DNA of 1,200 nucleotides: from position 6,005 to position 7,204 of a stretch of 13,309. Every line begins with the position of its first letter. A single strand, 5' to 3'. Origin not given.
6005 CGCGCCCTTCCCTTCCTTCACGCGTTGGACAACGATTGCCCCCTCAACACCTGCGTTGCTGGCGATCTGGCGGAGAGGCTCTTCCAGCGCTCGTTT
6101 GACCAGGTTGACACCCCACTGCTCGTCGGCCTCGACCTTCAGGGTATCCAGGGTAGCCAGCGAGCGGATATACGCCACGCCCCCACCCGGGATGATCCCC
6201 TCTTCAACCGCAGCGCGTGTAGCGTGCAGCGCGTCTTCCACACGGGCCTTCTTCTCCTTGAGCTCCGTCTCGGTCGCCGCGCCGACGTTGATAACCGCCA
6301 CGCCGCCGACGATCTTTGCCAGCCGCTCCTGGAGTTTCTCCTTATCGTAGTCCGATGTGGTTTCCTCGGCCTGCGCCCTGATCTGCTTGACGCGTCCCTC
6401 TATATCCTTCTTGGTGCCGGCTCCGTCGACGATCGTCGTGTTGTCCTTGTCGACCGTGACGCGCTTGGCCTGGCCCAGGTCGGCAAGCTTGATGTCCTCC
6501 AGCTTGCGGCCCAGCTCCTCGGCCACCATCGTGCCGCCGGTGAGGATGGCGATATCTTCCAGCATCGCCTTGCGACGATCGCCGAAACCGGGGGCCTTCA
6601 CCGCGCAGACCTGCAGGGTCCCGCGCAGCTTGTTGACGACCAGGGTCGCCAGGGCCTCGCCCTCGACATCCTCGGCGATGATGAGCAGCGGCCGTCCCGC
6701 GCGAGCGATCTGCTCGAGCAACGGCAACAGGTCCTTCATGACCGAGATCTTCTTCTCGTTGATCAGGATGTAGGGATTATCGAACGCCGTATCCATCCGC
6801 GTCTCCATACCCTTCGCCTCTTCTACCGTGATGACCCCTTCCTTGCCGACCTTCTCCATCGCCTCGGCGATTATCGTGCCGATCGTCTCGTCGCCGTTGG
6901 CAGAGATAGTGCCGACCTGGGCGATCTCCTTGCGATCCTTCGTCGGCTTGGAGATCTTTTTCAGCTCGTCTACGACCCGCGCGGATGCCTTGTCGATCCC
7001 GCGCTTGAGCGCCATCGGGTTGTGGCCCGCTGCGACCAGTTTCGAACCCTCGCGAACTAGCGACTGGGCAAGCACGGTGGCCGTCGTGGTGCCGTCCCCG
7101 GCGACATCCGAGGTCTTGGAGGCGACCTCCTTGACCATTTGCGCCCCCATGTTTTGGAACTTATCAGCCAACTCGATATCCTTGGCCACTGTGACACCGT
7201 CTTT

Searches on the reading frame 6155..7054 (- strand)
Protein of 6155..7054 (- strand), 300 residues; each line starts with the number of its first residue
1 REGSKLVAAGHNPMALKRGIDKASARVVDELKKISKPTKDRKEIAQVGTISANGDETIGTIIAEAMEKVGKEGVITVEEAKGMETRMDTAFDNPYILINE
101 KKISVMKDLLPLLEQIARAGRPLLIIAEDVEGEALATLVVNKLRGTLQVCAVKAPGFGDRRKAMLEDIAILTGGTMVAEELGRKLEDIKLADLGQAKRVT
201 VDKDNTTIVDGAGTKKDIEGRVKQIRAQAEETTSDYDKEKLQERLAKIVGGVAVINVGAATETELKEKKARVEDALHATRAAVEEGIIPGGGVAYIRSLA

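Call 61: find_homologous_proteins(query=window:6155-7054:-, max_evalue=1e-30)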
Query seq(300 aa) (300 aa): 8000 proteins with E <= 1e-30 among 8000 candidates; the best 120 are listed.
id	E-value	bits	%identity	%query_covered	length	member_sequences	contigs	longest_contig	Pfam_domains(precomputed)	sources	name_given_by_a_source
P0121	6.6e-179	611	100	100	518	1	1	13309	PF00118.30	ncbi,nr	ncbi:MAG: molecular chaperone GroEL [Deltaproteobacteria bacterium]|nr:molecular chaperone GroEL [De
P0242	2.9e-152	524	69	99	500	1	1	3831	PF23248.2,PF00118.30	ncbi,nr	ncbi:MAG TPA: chaperonin GroEL, partial [Polyangiaceae bacterium]|nr:chaperonin GroEL [Polyangiaceae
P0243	1.5e-150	518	80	100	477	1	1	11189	PF00118.30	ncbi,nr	ncbi:MAG: chaperonin GroEL, partial [Deltaproteobacteria bacterium]|nr:chaperonin GroEL [Deltaproteo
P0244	4.7e-149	513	78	99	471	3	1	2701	PF00118.30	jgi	-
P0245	4.1e-146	504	76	99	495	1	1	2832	PF00118.30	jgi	jgi:chaperonin GroEL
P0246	8.4e-146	503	78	100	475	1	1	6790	PF00118.30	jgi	jgi:chaperonin GroEL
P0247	1.5e-144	499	78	100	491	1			PF00118.30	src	-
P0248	1.7e-144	498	77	100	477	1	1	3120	PF00118.30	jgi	jgi:chaperonin GroEL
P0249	3.2e-144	497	78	99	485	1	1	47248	PF00118.30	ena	-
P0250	4.2e-144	497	77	100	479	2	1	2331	PF00118.30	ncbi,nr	ncbi:MAG TPA: chaperonin GroEL, partial [Anaeromyxobacteraceae bacterium]|nr:chaperonin GroEL [Anaer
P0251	4.5e-144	497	78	99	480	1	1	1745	PF00118.30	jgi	jgi:chaperonin GroEL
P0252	7.6e-144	496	78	100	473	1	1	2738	PF00118.30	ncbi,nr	ncbi:MAG TPA: chaperonin GroEL, partial [Anaeromyxobacteraceae bacterium]|nr:chaperonin GroEL [Anaer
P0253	1.2e-143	496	67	99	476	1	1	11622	PF00118.30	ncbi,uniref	ncbi:chaperonin GroEL, partial [Candidatus Deferrimicrobium sp.]|uniref:chaperonin GroEL n=1 Tax=Can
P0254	1.4e-143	495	77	100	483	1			PF00118.30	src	-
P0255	3.4e-143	494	75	100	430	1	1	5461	PF00118.30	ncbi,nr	ncbi:MAG TPA: chaperonin GroEL, partial [Myxococcaceae bacterium]|nr:chaperonin GroEL [Myxococcaceae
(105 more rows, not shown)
